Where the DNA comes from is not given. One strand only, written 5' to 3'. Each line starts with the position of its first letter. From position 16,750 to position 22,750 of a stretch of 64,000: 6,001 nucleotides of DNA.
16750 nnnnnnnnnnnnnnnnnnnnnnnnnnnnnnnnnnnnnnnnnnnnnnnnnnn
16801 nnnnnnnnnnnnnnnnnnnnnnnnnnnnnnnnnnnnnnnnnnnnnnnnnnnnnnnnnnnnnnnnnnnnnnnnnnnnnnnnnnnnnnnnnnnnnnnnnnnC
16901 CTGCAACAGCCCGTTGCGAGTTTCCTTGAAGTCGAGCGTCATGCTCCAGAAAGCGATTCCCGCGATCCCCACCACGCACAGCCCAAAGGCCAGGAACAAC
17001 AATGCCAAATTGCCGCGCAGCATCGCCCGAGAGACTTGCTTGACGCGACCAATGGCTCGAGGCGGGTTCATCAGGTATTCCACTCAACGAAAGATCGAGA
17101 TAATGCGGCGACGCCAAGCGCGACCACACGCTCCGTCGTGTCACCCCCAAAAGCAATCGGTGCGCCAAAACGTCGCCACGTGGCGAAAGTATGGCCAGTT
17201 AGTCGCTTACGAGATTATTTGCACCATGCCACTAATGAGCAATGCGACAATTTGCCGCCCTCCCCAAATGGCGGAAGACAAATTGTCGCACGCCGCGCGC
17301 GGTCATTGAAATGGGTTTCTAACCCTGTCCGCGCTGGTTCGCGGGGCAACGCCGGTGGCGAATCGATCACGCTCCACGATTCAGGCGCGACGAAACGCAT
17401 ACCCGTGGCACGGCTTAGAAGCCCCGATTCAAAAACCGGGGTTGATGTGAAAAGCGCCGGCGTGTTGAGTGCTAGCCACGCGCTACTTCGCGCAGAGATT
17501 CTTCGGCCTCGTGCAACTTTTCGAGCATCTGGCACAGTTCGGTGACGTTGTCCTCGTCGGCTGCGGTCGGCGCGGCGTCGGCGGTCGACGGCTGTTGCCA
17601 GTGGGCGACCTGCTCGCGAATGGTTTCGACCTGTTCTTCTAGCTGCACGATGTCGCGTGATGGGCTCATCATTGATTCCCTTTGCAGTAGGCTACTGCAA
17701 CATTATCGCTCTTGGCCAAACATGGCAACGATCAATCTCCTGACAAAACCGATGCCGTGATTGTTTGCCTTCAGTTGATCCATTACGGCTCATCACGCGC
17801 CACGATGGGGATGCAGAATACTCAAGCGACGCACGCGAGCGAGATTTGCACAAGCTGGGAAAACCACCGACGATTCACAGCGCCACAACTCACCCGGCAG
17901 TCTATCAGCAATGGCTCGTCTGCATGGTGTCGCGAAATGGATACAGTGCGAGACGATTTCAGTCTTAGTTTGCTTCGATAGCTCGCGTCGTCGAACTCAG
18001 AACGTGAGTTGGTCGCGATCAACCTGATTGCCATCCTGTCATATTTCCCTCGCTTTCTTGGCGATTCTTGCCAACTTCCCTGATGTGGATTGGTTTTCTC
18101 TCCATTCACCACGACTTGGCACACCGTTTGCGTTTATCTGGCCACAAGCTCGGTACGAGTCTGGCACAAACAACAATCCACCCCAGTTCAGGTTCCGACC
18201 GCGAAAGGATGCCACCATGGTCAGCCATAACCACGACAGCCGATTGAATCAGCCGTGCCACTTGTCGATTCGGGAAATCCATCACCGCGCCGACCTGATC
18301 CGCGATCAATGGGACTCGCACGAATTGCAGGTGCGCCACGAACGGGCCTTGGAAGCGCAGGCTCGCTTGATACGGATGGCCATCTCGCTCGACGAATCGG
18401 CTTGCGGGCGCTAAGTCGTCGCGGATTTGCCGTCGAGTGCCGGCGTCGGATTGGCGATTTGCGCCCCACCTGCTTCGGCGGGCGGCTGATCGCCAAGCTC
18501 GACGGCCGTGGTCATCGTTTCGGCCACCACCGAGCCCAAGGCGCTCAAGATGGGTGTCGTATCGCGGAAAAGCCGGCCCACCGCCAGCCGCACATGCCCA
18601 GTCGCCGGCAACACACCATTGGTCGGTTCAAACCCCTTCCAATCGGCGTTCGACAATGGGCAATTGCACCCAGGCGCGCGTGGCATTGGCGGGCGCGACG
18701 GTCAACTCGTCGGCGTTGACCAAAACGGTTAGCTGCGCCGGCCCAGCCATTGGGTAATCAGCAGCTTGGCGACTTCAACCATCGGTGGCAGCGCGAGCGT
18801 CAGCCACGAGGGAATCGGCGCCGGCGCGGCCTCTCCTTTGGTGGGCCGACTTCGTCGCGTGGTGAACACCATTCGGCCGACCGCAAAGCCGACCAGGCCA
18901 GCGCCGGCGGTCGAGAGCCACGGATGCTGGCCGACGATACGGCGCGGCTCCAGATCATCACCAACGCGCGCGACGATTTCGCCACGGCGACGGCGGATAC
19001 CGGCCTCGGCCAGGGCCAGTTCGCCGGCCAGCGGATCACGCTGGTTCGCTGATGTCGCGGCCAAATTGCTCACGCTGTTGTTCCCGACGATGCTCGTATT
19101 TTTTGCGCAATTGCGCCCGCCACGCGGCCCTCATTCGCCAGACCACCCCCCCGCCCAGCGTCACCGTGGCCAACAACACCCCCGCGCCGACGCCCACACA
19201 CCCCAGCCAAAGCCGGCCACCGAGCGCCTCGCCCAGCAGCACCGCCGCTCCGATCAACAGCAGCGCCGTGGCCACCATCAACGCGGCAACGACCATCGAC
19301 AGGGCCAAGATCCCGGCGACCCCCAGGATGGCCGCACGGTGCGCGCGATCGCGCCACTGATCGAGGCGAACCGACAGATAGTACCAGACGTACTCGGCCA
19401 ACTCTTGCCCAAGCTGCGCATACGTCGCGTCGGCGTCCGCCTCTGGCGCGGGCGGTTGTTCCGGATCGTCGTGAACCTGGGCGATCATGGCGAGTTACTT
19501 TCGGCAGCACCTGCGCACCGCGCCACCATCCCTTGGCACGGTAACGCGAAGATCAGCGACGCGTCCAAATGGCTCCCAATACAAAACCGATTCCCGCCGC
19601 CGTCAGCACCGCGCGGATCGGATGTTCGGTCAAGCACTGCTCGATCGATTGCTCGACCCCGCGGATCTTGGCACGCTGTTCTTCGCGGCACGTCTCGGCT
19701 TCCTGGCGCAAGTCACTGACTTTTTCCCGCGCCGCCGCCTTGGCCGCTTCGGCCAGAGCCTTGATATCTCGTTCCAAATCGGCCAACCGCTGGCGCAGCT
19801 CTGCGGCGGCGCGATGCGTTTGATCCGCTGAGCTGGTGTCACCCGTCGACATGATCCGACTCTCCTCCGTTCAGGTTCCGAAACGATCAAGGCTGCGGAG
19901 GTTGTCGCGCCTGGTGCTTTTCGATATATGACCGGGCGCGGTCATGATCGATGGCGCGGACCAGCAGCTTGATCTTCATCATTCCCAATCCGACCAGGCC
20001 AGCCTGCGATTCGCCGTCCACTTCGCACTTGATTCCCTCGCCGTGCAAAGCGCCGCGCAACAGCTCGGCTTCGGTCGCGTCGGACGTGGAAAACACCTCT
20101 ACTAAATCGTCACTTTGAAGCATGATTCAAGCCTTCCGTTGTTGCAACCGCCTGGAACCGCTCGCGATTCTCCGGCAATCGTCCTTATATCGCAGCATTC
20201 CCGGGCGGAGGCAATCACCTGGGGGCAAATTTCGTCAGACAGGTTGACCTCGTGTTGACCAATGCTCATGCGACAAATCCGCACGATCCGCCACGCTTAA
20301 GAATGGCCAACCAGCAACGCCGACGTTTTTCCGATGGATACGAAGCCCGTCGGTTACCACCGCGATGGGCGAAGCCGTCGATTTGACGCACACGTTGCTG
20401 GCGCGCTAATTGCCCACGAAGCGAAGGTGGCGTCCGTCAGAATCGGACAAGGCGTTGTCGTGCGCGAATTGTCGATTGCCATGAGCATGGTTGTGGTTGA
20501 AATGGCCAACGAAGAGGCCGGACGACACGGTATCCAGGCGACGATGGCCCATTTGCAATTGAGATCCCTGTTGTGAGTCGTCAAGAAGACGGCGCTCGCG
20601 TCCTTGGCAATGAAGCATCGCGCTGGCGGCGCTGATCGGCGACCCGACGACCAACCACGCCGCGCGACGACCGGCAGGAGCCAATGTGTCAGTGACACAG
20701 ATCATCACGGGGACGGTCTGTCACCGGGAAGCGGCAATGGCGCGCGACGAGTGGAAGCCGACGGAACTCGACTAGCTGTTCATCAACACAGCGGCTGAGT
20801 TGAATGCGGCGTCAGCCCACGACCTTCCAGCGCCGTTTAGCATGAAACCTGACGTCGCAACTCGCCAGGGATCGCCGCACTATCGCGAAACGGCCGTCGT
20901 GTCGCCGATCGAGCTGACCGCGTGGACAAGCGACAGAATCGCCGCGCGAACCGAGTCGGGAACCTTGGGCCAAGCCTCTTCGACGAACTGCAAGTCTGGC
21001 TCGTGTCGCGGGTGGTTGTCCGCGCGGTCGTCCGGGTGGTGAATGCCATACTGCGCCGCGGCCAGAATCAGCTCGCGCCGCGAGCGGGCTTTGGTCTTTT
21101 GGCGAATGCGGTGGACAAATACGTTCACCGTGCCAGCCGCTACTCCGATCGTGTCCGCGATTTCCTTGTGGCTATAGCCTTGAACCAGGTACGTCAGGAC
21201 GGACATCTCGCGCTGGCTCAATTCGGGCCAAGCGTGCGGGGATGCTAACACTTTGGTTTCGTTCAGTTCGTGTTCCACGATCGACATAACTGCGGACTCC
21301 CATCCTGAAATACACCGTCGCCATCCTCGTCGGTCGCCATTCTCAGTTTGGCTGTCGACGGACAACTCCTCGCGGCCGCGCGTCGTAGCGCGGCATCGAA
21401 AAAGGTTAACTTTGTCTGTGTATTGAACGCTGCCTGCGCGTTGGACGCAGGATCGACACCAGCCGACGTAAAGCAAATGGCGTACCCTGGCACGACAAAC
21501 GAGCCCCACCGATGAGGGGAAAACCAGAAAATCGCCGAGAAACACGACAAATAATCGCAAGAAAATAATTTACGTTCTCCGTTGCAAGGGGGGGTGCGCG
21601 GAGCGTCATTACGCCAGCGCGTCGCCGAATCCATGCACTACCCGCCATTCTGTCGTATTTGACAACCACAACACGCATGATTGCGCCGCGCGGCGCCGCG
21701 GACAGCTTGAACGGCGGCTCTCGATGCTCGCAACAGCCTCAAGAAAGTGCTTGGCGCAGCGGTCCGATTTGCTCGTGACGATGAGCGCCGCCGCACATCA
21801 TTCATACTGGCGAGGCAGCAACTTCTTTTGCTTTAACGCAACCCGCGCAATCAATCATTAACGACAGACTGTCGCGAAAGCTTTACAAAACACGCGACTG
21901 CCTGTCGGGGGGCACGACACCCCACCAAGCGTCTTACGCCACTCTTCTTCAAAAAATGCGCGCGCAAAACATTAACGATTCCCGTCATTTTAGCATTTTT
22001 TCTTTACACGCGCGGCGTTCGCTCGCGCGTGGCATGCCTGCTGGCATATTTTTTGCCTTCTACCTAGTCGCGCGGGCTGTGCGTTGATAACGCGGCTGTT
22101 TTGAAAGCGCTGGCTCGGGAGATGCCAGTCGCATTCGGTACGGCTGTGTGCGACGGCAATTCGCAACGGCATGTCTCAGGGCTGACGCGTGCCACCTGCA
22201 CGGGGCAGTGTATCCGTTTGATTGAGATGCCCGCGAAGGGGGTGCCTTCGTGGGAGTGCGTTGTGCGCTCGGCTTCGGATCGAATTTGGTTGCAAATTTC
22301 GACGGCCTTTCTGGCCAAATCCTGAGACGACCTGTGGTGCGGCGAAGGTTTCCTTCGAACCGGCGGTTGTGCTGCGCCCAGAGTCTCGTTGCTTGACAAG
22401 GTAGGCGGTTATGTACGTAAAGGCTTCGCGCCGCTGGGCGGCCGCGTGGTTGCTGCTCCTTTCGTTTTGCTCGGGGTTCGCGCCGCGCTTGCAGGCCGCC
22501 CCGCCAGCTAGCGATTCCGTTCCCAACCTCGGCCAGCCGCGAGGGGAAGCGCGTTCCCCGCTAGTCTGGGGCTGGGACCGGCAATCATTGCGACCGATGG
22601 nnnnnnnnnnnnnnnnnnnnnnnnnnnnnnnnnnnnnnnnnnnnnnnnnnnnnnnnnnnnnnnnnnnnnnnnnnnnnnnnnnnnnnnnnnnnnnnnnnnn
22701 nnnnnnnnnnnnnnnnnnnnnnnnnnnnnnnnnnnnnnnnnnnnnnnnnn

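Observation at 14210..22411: Candidate self-contained sigma-54 circuit: sensor kinase + NtrC-type activator next to its two putative target promoters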

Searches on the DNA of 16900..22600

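Call 47: search_rna_families(source=window, start=16900, end=22600, threshold=evalue, max_evalue=1)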
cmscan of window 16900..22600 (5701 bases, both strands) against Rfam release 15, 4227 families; matches with E-value up to 1: 0.
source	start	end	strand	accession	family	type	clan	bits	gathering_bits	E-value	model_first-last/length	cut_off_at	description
